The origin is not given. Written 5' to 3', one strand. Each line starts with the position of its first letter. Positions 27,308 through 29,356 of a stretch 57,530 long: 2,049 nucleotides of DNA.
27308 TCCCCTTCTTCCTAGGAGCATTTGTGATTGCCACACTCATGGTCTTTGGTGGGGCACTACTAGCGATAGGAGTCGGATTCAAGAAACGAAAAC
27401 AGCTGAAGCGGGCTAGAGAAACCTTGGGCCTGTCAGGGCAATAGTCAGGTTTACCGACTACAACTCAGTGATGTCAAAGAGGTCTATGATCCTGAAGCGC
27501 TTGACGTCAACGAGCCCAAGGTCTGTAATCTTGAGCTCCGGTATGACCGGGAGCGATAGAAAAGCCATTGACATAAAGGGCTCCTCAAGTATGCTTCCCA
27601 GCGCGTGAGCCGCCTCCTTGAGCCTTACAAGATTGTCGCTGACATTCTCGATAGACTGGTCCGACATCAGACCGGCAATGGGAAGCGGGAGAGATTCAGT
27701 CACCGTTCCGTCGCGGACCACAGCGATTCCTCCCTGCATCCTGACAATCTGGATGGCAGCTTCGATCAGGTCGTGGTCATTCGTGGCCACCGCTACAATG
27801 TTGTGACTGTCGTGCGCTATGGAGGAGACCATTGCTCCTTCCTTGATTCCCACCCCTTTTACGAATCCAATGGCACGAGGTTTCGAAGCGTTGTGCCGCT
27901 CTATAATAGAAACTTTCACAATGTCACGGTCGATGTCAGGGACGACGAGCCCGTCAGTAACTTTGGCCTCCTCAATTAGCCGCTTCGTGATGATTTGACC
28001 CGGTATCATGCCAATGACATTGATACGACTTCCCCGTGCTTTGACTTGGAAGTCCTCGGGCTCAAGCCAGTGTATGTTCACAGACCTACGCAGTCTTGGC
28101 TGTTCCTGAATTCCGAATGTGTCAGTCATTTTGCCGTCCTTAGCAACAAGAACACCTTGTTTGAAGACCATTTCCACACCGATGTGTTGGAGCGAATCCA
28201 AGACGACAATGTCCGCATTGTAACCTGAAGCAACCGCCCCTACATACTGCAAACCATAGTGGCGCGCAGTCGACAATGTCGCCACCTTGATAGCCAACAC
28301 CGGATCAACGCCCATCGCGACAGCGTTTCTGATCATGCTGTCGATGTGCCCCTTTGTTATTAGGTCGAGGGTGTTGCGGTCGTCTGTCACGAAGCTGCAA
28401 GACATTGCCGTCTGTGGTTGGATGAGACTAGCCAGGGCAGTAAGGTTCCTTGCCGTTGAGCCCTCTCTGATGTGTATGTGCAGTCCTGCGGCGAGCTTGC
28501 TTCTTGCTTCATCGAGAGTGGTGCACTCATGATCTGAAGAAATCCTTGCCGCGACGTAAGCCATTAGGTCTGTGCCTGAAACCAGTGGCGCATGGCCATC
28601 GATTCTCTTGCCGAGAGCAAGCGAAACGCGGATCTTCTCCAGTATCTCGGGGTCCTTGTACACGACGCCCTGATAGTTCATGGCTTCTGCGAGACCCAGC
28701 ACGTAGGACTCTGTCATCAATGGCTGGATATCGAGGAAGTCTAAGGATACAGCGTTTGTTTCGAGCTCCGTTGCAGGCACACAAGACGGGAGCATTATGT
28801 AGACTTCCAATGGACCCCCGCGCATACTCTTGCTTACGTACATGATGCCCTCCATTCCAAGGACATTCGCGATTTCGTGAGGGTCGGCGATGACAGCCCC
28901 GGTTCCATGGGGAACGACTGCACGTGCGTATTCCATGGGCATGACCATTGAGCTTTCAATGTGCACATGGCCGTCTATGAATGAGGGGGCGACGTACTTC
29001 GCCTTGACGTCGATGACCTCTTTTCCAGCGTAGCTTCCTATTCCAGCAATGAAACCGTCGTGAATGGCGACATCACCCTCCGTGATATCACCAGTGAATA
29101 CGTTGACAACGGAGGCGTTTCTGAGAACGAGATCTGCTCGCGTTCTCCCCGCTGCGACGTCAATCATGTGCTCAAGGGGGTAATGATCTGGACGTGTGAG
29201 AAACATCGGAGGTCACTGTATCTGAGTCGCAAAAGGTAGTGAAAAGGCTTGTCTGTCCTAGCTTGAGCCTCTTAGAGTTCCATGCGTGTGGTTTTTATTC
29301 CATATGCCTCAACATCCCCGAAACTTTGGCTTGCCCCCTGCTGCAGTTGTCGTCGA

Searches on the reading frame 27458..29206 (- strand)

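Call 19: search_protein_families(library=pfam, proteins=[window:27458-29206:-], max_evalue=0.001)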
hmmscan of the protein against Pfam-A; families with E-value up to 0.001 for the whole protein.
window:27458-29206:- (582 aa): 3 families
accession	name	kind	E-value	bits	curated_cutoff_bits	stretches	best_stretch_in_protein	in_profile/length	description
PF13382.11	Adenine_deam_C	-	1.1e-64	217.4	27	1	404-571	1-168/169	Adenine deaminase C-terminal domain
PF01979.26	Amidohydro_1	-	1.7e-30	106.9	25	1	71-353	1-344/345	Amidohydrolase family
PF07969.17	Amidohydro_3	-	4.3e-06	26.9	29.7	0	63-92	1-34/472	Amidohydrolase family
